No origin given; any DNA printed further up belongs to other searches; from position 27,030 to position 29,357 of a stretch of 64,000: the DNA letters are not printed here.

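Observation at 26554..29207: ChpT-like phosphotransferase translationally coupled (ATGA overlap) to a P1-less CheA-like kinase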

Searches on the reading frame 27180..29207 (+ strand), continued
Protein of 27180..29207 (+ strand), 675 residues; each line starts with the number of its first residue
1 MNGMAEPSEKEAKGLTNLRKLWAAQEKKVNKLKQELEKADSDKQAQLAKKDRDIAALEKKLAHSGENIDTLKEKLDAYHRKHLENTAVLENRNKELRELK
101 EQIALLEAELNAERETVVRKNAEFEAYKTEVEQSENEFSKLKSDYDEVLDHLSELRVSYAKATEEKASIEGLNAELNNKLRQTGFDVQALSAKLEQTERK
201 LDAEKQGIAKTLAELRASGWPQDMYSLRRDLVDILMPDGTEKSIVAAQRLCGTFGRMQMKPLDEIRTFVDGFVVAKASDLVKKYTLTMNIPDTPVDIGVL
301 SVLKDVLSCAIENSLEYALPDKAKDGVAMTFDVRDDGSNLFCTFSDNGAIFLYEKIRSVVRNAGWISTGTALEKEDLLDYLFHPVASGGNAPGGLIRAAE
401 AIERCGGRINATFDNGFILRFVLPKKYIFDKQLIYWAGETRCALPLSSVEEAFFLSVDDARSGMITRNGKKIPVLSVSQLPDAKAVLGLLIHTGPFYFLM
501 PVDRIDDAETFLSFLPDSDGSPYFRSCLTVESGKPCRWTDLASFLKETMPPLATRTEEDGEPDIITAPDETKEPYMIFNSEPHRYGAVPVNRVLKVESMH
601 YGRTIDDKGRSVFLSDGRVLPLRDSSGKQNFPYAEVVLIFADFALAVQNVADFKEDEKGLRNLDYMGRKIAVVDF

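Call 70: search_solved_structures(query=A4, max_evalue=0.00001, show_alignments=2)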
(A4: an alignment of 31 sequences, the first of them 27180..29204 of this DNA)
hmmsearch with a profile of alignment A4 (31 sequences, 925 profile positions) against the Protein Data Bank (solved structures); distinct sequences matched with E-value up to 0.00001: 26.
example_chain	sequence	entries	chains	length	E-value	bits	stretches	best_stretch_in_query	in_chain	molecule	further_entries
6s1k_A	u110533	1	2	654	1.1e-30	109.4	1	475-789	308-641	Chemotaxis protein CheA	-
8c5v_A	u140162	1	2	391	2.4e-28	101.6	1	475-789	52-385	Chemotaxis protein CheA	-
3ja6_C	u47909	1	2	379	4.7e-27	97.3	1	476-756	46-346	Chemotaxis protein CheA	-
1b3q_A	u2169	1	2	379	5.5e-26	93.8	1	476-756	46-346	PROTEIN (CHEMOTAXIS PROTEIN CHEA)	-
2ch4_A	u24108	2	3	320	1.8e-24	88.8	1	495-757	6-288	CHEMOTAXIS PROTEIN CHEA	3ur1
4jpb_A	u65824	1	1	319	9.7e-23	83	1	495-757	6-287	Chemotaxis protein CheA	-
4xiv_A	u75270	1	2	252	1.6e-20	75.7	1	476-661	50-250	Chemotaxis protein CheA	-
1i5d_A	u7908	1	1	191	1.2e-18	69.5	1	488-661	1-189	CHEMOTAXIS PROTEIN CHEA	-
6mi6_A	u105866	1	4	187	1.8e-17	65.6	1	491-661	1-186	Chemotaxis protein CheA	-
1i58_A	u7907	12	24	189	8e-17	63.5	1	495-661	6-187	CHEMOTAXIS PROTEIN CHEA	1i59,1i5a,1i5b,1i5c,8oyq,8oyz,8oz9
5tby_A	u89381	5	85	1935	4.2e-07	31.3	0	298-437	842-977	Myosin-7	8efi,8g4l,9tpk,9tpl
9tpj_A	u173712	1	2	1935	4.2e-07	31.3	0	298-437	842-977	Myosin-7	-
8enc_M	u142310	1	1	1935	4.2e-07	31.3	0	298-437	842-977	Myosin-7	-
7jh7_F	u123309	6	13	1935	9.4e-07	30.1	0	223-430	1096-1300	Myosin-7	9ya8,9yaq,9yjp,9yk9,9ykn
9e5c_0v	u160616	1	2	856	1.5e-06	29.5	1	166-422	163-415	Coiled-coil domain-containing protein 39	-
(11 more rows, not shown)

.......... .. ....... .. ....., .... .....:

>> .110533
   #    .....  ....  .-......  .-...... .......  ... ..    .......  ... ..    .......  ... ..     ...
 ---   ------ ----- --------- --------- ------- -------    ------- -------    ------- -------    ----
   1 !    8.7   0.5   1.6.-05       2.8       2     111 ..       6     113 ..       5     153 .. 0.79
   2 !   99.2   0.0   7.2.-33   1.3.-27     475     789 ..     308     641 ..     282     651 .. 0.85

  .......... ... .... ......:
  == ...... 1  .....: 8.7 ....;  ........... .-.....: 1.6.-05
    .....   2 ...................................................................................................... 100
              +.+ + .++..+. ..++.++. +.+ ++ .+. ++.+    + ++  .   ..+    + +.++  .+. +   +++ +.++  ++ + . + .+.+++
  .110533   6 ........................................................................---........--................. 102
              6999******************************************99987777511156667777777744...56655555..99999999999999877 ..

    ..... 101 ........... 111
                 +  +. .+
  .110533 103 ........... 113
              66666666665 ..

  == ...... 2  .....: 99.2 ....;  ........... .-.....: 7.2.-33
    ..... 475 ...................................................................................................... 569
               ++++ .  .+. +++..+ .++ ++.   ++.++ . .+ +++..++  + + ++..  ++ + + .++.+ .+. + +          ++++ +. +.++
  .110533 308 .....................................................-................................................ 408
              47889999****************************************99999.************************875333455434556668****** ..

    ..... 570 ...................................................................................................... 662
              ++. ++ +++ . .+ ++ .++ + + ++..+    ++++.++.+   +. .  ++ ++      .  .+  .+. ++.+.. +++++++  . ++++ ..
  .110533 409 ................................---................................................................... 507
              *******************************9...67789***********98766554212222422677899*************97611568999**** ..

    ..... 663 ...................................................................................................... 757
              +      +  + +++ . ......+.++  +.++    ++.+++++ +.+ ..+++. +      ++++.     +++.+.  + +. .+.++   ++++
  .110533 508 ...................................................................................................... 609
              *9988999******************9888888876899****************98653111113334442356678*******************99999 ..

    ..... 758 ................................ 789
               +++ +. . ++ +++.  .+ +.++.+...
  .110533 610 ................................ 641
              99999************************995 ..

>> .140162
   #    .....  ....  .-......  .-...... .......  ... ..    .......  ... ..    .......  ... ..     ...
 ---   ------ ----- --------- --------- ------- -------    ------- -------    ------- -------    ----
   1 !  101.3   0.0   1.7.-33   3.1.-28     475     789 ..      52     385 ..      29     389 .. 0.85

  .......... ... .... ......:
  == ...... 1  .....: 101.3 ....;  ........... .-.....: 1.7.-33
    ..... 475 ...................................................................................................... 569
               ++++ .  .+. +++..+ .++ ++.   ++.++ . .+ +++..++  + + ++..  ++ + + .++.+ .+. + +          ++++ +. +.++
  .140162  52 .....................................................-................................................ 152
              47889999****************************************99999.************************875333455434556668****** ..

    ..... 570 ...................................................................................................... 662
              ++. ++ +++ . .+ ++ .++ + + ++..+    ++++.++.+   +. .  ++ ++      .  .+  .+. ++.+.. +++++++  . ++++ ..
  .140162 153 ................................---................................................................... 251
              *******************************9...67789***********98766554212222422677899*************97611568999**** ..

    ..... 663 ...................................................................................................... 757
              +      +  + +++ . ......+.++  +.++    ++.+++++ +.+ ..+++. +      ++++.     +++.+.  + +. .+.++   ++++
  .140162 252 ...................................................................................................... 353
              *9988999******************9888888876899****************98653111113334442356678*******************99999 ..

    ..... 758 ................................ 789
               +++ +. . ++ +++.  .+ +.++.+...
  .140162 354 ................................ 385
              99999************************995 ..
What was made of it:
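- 27849..28454 (+): P3-end plus P4 (HATPase_c-like) region, residues ~224-425. Key residues are N-box Asn313 (28116-28118), G1 Asp346 (28215-28217) and the G2 remnant Gly394 (28359-28361). Family profile vs E. coli CheA 1e-30, aligned from the end of P3 through P4 (call 70).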

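Call 75: search_protein_families(library=pfam, proteins=[P0048], max_evalue=1)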
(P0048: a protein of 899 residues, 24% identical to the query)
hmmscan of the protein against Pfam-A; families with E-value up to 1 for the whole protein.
P0048 (899 aa): 6 families
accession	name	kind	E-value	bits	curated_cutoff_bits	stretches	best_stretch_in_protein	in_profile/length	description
PF01584.24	CheW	-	1.1e-29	103.3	23.5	2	483-612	2-135/138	CheW-like domain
PF01627.28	Hpt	-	2.7e-18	66.4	24.6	1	3-95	1-82/84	Hpt domain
PF02518.31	HATPase_c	-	4.2e-17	63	26.4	1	338-477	4-110/111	Histidine kinase-, DNA gyrase B-, and HSP90-like ATPase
PF02895.20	H-kinase_dim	-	6.7e-16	58.9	23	1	230-290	1-68/68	Signal transducing histidine kinase, homodimeric domain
PF00072.30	Response_reg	-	0.0056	17.3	30.2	1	786-850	1-64/111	Response regulator receiver domain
PF15177.11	IL28A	-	0.047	14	27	1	235-290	50-105/157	Interleukin-28A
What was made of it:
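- The closest canonical CheA, P0048, has the architecture Hpt-P3-P4-CheW-CheW (call 75).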
